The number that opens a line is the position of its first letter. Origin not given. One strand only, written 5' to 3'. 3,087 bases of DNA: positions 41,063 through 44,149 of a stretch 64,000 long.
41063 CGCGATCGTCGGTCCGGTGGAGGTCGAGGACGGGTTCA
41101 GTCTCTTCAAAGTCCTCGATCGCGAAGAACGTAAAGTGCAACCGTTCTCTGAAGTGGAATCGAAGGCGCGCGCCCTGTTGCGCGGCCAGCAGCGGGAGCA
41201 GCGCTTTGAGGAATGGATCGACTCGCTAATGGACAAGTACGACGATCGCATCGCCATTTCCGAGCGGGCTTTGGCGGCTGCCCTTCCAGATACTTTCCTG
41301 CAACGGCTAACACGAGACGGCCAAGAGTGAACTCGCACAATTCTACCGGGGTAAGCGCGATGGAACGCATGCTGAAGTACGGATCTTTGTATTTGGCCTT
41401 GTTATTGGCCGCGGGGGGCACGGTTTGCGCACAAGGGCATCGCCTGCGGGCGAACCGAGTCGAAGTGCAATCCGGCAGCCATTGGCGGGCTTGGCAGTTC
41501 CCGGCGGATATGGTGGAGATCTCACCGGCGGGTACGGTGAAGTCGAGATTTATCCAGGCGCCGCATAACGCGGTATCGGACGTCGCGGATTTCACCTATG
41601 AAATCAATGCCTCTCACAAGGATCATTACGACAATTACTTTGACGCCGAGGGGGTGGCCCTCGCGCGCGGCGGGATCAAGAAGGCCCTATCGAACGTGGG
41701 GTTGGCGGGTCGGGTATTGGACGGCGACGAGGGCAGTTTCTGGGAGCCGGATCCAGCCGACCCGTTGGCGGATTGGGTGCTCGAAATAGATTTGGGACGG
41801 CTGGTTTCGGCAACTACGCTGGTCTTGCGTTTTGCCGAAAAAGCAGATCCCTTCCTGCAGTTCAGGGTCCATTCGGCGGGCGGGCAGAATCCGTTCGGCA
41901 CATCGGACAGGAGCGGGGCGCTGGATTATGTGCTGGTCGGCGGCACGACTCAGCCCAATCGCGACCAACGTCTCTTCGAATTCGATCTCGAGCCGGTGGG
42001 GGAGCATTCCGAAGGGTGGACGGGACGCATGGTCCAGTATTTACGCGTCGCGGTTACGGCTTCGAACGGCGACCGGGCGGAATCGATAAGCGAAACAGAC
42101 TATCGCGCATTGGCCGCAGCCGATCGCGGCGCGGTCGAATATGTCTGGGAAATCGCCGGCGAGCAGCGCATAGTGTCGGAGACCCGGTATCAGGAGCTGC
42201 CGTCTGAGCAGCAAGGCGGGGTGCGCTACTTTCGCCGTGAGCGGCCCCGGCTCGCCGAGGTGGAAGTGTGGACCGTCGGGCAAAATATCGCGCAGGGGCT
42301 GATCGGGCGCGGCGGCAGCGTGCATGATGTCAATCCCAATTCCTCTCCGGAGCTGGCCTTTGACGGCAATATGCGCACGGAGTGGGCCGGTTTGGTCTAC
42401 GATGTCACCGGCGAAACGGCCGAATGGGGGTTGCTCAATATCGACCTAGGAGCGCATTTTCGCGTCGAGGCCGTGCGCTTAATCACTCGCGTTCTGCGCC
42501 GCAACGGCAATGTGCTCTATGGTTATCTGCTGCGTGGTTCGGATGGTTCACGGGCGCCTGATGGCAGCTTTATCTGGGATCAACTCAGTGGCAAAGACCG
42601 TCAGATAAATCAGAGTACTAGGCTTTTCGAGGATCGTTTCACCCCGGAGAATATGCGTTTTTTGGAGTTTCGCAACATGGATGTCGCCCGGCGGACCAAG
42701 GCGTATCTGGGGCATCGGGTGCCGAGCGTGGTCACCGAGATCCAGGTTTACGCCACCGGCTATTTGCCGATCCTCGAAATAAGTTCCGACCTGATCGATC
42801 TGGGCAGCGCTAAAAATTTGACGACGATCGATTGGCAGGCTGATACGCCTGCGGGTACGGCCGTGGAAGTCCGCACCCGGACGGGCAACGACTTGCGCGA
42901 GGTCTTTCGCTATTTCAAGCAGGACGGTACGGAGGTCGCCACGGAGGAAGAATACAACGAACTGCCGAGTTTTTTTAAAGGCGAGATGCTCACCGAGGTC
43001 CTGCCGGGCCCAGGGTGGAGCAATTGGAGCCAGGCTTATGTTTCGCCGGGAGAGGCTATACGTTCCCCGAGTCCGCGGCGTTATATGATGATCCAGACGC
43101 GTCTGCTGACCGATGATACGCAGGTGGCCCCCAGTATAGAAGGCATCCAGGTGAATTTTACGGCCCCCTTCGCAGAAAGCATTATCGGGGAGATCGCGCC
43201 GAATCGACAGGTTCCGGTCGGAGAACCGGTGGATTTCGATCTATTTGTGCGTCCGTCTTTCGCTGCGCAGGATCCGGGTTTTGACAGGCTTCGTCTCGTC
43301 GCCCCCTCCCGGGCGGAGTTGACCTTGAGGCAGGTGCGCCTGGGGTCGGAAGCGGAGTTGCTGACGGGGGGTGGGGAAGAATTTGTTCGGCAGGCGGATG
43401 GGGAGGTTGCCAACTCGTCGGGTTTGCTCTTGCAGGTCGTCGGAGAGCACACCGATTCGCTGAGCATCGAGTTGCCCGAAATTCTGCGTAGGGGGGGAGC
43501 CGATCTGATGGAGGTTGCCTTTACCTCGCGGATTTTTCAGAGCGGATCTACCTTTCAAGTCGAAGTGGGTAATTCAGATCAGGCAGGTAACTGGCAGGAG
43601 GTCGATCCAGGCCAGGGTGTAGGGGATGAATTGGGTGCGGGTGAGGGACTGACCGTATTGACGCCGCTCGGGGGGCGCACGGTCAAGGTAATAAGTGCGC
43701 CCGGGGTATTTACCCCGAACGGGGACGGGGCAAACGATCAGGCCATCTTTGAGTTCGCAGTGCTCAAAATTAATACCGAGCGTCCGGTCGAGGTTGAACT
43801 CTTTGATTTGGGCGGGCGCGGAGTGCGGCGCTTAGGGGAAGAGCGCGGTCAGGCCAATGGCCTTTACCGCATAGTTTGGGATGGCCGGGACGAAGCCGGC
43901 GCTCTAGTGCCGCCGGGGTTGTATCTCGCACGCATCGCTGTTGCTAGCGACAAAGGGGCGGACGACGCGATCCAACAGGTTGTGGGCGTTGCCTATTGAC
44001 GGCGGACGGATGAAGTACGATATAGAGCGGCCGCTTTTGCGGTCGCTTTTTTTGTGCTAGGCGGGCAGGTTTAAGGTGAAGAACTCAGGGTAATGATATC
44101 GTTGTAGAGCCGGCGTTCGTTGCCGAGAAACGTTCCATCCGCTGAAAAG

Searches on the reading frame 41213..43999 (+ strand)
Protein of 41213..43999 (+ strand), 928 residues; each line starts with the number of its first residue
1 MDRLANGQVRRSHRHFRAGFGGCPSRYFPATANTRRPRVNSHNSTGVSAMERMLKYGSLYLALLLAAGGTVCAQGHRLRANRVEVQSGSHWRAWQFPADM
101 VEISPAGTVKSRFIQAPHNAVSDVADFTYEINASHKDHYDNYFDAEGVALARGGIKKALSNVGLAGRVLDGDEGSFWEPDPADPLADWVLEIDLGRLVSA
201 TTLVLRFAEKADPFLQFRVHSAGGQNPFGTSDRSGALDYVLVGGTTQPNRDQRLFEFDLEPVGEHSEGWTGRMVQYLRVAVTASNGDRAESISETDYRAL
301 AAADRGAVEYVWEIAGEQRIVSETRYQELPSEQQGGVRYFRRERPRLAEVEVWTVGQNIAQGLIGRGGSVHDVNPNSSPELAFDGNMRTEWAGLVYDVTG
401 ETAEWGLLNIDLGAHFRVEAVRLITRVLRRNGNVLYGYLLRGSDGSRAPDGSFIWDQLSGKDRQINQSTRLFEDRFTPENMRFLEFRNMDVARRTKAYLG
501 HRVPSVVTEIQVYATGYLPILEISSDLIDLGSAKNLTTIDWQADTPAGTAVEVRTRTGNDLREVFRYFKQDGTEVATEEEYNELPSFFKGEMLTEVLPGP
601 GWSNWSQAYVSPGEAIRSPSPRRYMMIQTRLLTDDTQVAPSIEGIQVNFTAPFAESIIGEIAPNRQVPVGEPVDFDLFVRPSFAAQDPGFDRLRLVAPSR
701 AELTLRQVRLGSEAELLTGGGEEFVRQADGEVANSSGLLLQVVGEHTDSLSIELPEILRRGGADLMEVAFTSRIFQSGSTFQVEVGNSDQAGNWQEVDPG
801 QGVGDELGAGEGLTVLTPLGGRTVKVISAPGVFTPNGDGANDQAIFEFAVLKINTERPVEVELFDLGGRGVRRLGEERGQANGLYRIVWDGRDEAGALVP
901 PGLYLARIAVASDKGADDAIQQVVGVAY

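Call 6: search_protein_families(library=pfam, proteins=[window:41213-43999:+], max_evalue=0.1)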
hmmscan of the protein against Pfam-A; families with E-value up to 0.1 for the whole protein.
window:41213-43999:+ (928 aa): 4 families
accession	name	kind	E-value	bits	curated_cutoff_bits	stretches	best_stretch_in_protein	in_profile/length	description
PF00754.31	F5_F8_type_C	-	2.8e-05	24.7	28.2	0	374-429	9-58/127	F5/8 type C domain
PF13860.13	FlgD_ig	-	3.5e-05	24.2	27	1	859-911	25-76/79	FlgD Ig-like domain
PF13585.12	CHU_C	-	0.00044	20.8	27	1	829-913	3-75/86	CHU_C Type IX secretion signal domain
PF15360.11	Apelin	-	0.029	15.3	27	1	329-348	29-48/55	APJ endogenous ligand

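Call 7: search_protein_families(library=ncbifam, proteins=[window:41213-43999:+], max_evalue=0.1)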
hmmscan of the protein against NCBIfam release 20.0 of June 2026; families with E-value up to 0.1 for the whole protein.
window:41213-43999:+ (928 aa): 5 families
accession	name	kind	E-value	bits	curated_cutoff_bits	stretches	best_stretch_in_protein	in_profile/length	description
NF033707.1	T9SS_sortase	equivalog_domain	8.5e-05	20.4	420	1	841-916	1007-1083/1095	type IX secretion system sortase PorU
NF005176.1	PRK06655.1-1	equivalog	0.0019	18.1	230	1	849-917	89-155/197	flagellar hook assembly protein FlgD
NF009452.0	PRK12812.1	equivalog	0.0066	15.7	258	1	855-916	150-212/289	flagellar basal body rod modification protein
TIGR04131.1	Bac_Flav_CTERM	domain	0.0076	16.4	35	1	828-885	2-55/85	T9SS type B sorting domain-containing protein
NF053608.1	Lsa66_OmpA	equivalog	0.074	11.4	700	0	885-923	203-240/581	fibronectin-binding adhesin Lsa66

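Call 45: search_solved_structures(query=window:41213-43996:+, max_evalue=1)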
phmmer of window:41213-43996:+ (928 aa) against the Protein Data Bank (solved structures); distinct sequences matched with E-value up to 1: 3.
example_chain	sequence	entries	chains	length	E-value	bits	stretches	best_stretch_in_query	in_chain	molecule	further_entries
7eh9_A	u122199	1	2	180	0.0021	19.4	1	827-922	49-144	Basal-body rod modification protein FlgD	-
7bhq_A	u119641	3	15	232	0.0037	18.6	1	827-922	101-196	Basal-body rod modification protein FlgD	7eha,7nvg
3osv_A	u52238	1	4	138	0.0076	17.6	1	858-908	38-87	Flagellar basal-body rod modification protein FlgD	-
